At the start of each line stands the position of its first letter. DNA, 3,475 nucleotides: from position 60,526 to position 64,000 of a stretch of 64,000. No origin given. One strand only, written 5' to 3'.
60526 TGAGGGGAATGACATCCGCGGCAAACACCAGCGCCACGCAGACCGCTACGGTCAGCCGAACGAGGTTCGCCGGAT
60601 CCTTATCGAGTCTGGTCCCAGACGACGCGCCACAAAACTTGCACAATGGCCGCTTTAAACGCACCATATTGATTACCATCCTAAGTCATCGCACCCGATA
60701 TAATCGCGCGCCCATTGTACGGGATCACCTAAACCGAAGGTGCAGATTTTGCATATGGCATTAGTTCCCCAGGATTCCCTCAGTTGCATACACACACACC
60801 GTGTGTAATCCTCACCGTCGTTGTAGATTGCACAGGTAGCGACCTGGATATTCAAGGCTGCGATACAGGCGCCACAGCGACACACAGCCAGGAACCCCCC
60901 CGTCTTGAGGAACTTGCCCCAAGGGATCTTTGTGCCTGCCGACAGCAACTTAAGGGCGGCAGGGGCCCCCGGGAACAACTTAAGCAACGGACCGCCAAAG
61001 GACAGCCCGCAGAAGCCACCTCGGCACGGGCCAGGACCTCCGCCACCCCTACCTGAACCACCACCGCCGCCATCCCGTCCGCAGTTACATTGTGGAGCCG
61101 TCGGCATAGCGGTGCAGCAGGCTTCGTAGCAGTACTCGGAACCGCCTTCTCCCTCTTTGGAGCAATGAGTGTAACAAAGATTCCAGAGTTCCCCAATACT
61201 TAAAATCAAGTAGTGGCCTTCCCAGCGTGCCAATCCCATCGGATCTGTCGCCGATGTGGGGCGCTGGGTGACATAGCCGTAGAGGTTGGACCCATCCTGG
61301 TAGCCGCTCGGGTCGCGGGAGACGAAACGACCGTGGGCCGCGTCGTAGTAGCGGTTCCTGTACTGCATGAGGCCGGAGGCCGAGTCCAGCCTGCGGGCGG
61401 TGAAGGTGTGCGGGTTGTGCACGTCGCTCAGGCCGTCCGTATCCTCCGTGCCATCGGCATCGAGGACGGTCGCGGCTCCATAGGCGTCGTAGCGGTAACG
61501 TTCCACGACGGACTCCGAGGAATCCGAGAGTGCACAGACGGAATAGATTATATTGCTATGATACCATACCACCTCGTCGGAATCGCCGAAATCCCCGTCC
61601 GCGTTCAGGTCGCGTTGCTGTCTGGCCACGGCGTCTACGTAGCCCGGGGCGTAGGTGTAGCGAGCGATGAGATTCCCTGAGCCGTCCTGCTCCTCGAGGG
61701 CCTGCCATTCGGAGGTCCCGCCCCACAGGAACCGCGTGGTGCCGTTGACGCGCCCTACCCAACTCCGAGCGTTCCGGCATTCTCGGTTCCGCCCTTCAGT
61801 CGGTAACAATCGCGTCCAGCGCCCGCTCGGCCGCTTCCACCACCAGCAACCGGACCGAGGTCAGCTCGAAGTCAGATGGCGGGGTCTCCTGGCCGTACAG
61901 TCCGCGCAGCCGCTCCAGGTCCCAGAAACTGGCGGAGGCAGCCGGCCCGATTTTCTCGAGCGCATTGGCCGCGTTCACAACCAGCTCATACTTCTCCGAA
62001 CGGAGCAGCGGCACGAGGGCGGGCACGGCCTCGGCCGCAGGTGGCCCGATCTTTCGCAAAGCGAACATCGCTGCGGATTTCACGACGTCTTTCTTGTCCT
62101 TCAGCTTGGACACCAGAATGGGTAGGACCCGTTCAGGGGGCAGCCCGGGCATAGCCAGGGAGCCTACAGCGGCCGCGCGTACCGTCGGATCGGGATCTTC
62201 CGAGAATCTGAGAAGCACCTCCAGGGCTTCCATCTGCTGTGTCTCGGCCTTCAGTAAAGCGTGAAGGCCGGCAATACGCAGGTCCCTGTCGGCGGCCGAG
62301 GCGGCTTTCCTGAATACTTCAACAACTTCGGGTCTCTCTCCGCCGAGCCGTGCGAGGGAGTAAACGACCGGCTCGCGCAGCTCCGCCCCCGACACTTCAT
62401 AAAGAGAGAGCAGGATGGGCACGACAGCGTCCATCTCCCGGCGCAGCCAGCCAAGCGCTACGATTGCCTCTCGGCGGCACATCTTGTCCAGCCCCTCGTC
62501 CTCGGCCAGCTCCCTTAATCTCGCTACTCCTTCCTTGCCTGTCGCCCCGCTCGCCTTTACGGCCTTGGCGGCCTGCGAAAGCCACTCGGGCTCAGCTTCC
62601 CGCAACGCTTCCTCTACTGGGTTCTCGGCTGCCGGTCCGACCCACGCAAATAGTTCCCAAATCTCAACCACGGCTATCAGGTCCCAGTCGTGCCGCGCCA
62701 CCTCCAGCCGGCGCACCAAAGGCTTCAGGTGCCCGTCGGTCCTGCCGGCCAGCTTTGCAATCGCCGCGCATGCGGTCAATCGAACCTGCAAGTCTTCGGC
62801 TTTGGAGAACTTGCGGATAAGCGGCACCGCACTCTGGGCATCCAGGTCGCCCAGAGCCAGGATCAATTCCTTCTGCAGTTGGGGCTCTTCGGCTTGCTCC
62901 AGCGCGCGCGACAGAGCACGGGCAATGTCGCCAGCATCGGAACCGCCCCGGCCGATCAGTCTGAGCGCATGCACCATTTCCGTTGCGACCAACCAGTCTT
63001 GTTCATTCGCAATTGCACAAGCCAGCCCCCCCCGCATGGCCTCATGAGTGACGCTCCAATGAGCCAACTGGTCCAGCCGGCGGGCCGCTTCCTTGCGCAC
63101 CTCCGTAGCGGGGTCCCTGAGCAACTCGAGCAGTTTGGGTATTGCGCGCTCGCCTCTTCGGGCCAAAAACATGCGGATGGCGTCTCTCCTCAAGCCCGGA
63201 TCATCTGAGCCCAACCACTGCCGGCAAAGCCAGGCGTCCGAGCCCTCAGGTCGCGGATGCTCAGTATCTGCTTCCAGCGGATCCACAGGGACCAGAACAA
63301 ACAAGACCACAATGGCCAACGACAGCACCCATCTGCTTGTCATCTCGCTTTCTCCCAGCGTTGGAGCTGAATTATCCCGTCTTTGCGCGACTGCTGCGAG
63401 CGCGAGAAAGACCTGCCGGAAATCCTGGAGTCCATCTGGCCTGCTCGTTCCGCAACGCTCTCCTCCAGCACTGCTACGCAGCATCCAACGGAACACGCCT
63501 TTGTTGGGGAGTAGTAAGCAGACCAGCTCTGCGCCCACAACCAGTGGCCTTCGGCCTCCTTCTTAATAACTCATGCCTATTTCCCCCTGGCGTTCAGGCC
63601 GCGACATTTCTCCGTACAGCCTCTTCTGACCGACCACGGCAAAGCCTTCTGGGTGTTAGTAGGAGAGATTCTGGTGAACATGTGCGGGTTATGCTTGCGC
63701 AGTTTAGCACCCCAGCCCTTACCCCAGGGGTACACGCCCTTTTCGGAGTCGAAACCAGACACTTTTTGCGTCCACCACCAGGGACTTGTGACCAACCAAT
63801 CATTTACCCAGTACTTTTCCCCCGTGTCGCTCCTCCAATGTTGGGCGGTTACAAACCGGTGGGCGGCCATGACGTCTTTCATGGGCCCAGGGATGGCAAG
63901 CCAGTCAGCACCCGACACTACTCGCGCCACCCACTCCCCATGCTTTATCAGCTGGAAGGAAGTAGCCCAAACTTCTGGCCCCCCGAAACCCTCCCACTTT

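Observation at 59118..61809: Tandem orphan Rhs C-terminal toxin cassettes, each followed by a small CxxC-CxxC membrane protein (candidate new immunity family), in a low-GC island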

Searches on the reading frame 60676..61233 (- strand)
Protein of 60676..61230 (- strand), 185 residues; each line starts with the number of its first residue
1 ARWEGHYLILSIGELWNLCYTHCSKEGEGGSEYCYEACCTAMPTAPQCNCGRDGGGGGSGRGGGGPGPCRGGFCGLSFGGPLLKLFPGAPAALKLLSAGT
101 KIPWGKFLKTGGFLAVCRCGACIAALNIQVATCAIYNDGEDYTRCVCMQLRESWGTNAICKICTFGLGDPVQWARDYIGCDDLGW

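Call 12: find_homologous_proteins(query=window:60676-61230:-, max_evalue=0.01)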
Query seq(185 aa): 2100 candidates shared short words with the query, none scored E <= 0.01.
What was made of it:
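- Tried and rejected: Word-indexed search with the whole 185-aa tip of cassette 1 found nothing (call 12).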

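Call 22: search_protein_representatives(alignment_id=A2)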
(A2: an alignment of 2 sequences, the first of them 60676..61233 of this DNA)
Query: 2 sequences, 196 profile positions. Proteins with E-value up to 0.001 (for the whole library): 17; up to 1e-10: 11; up to 1e-30: 1. The best 17 are listed.
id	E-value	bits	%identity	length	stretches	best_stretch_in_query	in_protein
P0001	5.1e-104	362.9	-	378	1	2-196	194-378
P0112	1.3e-21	93.9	-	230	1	111-192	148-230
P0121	5.7e-21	91.8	-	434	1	110-193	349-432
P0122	5.4e-20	88.7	-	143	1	117-195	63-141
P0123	1.2e-19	87.5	-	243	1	118-195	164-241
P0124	2.0e-19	86.8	-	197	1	117-195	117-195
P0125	2.6e-19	86.4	-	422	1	107-192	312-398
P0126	2.3e-18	83.3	-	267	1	116-195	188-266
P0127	6.6e-18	81.8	-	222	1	114-195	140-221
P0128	5.0e-16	75.7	-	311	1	112-196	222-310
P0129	5.7e-14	69.0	-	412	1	105-195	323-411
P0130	2.9e-10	56.9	-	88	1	111-195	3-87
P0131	1.8e-08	51.0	-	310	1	116-193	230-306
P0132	3.9e-08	50.0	-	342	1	118-195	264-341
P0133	3.5e-06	43.6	-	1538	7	99-185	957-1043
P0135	3.0e-04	37.3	-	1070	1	114-193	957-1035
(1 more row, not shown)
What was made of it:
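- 60676..60936 (-): Terminal toxin domain of cassette 1, about 85 aa: an unnamed Cys-rich helical family with 6 invariant Cys, an invariant Lys and Ser, and a near-invariant Arg. Exhaustive HMMER found 15 clusters with E from 1e-21 to 3e-4, all at protein C-termini (call 22).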

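Call 33: find_encoding_contigs(protein=P0121, flank=3000, max_places=2)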
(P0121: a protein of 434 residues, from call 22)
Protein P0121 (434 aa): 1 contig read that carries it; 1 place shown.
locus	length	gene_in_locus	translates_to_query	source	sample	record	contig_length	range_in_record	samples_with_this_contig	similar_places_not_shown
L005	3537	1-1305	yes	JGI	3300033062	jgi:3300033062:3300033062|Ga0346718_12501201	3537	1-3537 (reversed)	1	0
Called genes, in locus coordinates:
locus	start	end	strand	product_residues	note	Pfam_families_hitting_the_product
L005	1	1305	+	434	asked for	PF25023:TEN_YD-shell, PF05593:RHS_repeat (faint)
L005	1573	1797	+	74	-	-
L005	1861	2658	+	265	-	-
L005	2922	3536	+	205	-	?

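Call 35: find_encoding_contigs(protein=P0135, flank=3000, max_places=2)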
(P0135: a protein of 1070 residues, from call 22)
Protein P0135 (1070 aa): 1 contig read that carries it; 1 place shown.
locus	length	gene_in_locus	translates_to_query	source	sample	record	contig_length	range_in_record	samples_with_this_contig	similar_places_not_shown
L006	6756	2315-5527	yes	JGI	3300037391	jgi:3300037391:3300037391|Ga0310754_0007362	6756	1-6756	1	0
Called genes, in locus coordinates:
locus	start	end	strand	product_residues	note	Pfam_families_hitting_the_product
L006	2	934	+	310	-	?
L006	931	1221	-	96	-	-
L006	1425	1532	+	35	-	-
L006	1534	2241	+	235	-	-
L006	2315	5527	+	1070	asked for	PF05593:RHS_repeat (weak)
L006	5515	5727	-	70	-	-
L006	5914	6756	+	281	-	?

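Call 36: find_encoding_contigs(protein=P0132, flank=3000, max_places=2)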
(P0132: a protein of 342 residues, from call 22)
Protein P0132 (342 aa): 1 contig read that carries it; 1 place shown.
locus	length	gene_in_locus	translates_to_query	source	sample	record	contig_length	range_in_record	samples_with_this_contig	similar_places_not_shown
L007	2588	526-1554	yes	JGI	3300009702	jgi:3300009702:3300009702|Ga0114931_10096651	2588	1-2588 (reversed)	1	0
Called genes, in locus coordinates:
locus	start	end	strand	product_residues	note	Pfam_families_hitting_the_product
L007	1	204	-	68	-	?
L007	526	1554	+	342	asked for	-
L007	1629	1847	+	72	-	-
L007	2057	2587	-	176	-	?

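Call 56: search_protein_families(library=pfam, proteins=[P0135, P0132], max_evalue=0.01)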
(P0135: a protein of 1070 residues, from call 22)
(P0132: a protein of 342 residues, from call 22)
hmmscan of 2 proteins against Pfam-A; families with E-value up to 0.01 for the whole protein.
P0135 (1070 aa): 1 family
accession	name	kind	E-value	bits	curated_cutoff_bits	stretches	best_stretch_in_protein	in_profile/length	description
PF05593.20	RHS_repeat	-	4e-14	53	22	3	762-796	1-34/38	RHS Repeat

P0132 (342 aa): 3 families
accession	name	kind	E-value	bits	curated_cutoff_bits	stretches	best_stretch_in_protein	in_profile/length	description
PF01839.29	FG-GAP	-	0.0004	20.6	22.1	0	112-132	1-20/37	FG-GAP repeat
PF00404.24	Dockerin_1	-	0.0015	19.1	22.9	0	221-243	1-23/57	Dockerin type I domain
PF14312.12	FG-GAP_2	-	0.002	18.7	23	1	48-91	13-49/49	FG-GAP repeat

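Call 68: find_encoding_contigs(protein=P0131, flank=2500, max_places=2)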
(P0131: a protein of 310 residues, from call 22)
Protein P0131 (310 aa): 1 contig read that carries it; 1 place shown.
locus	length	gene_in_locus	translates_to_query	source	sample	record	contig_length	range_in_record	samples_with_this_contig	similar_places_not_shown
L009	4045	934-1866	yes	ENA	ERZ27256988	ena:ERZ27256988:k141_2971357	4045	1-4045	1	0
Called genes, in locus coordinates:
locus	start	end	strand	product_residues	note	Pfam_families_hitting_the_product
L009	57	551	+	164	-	-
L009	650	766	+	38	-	-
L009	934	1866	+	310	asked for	-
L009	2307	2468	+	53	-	-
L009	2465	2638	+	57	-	-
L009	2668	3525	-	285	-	-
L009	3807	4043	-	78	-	?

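Call 69: find_encoding_contigs(protein=P0129, flank=2500, max_places=2)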
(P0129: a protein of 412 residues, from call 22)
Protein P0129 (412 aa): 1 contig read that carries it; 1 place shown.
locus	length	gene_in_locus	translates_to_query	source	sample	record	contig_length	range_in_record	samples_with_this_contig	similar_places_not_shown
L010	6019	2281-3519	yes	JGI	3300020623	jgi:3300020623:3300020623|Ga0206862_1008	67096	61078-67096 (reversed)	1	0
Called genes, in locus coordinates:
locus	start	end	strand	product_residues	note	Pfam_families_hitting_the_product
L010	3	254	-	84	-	?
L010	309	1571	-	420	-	PF01171:ATP_bind_3, PF11734:TilS_C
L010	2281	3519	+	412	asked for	PF25023:TEN_YD-shell (weak), PF05593:RHS_repeat (faint)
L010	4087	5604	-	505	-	PF13007:LZ_Tnp_IS66, PF03050:DDE_Tnp_IS66, PF13817:DDE_Tnp_IS66_C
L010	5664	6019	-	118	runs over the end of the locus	PF05717:TnpB_IS66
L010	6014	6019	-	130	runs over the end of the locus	-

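Call 70: find_encoding_contigs(protein=P0128, flank=2500, max_places=2)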
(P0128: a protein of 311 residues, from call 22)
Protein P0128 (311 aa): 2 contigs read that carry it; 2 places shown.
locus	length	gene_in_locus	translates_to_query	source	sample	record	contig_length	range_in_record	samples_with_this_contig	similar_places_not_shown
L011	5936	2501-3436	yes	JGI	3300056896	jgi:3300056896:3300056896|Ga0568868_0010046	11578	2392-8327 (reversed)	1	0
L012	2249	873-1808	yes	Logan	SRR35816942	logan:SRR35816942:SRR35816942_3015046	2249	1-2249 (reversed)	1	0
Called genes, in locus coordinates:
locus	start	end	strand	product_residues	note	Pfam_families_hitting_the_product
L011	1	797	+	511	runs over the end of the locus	PF00884:Sulfatase, PF01663:Phosphodiest (faint), PF16347:SGSH_C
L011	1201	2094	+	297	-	PF01073:3Beta_HSD, PF01370:Epimerase, PF02719:Polysacc_synt_2 (faint), PF04321:RmlD_sub_bind, PF05368:NmrA, PF07993:NAD_binding_4 (faint), PF13460:NAD_binding_10, PF16363:GDP_Man_Dehyd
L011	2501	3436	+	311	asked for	-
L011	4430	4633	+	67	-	-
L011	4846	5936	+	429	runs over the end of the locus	-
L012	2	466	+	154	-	?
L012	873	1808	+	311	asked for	-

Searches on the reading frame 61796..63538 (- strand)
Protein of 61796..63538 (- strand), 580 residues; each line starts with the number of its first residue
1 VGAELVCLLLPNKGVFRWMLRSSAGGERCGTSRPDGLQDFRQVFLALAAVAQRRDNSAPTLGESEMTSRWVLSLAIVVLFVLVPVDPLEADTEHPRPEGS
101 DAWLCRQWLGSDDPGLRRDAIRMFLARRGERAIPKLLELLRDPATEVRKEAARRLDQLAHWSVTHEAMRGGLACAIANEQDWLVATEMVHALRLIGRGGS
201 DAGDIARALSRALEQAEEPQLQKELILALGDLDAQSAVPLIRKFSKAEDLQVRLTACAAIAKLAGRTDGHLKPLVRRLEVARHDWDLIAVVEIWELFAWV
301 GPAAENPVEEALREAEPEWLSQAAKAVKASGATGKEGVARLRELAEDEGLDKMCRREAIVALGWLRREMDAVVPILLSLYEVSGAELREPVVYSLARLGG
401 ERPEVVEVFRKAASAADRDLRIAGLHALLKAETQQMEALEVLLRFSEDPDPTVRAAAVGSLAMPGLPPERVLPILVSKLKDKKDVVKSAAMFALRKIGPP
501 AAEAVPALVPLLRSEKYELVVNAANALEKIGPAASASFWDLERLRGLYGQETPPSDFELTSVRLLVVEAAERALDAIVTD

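Call 3: search_protein_families(library=pfam, proteins=[window:61796-63538:-], max_evalue=0.1)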
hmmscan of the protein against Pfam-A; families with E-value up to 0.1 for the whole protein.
window:61796-63538:- (580 aa): 9 families
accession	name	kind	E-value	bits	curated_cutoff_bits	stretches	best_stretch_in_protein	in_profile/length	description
PF13646.12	HEAT_2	-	1.9e-33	115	27.7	7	407-495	2-88/88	HEAT repeats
PF02985.28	HEAT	-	1.7e-16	59.2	23.5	2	133-160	2-29/31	HEAT repeat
PF13513.12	HEAT_EZ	-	2.5e-11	44.3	27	0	437-461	28-52/55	HEAT-like repeat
PF00514.29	Arm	-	3e-11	43.4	20.6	1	503-528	12-37/41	Armadillo/beta-catenin-like repeat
PF03130.22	HEAT_PBS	-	2.6e-07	31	20.9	0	486-513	1-26/27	PBS lyase HEAT-like repeat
PF20168.4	PDS5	-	0.0011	17.3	27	0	430-497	314-387/1053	Sister chromatid cohesion protein PDS5 protein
PF01602.26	Adaptin_N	-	0.0022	17.1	37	0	447-530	89-178/524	Adaptin N terminal region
PF12717.13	Cnd1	-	0.0031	18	26.4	0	131-159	21-49/162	non-SMC mitotic condensation complex subunit 1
PF24987.1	HEAT_EF3_N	-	0.08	13.3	32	0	471-512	66-108/169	EF3 N-terminal HEAT repeat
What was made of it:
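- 61796..63538 (-): HEAT-repeat protein (probable start ATG at 63343, with an N-terminal hydrophobic anchor). Candidate Imm-HEAT immunity gene of the upstream cassette. PF13646 HEAT_2 E=1.9e-33 with 7 stretches (call 3).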

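Call 4: search_protein_families(library=ncbifam, proteins=[window:61796-63538:-], max_evalue=0.1)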
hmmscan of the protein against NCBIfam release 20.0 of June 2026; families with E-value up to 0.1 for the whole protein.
window:61796-63538:- (580 aa): 7 families
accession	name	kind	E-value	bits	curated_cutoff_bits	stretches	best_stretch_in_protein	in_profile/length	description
NF010374.0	PRK13800.1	equivalog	6.3e-19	67.7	1196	2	106-372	628-873/898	fumarate reductase/succinate dehydrogenase flavoprotein subunit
NF045915.1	PhycobilmeDegNblB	equivalog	5.1e-16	58.9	300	2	138-266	74-191/214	phycobilisome degradation protein NblB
NF058505.1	phyc_lyase_CpeY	equivalog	1e-11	44.1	600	2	129-268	45-178/419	C-phycoerythrin alpha-cysteine-82 phycoerythrobilin lyase CpeY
NF058502.1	phyc_lyase_CpcE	equivalog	2.4e-07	30.5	330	1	148-278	59-188/260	C-phycocyanin alpha-cysteine-84 phycocyanobilin lyase subunit CpcE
NF045662.1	DVU0298_fam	equivalog_domain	0.00065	19.3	75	0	382-426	119-165/213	DVU0298 family protein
NF007244.0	PRK09687.1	equivalog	0.00069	19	275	0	404-494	129-218/285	putative lyase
NF058515.1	phyc_lyase_CpcF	equivalog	0.00074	19.1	220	0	430-462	128-160/200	C-phycocyanin alpha-cysteine-84 phycocyanobilin lyase subunit CpcF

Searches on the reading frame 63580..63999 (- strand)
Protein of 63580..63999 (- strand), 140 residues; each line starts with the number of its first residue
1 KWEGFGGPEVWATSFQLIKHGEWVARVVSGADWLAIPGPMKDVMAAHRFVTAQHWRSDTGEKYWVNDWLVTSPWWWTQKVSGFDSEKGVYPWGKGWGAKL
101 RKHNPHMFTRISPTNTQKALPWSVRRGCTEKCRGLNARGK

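Call 82: find_related_loci(query=window:63580-63999:-, collection=viral_contigs, flank=4000)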
Query window:63580-63999:- (140 aa) in viral_contigs; peptide patterns used: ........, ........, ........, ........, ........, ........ (x = any residue, [..] = any of these).
1 stretches matched a pattern, but none encodes a relative of the query by tblastn (E <= 1e-3).
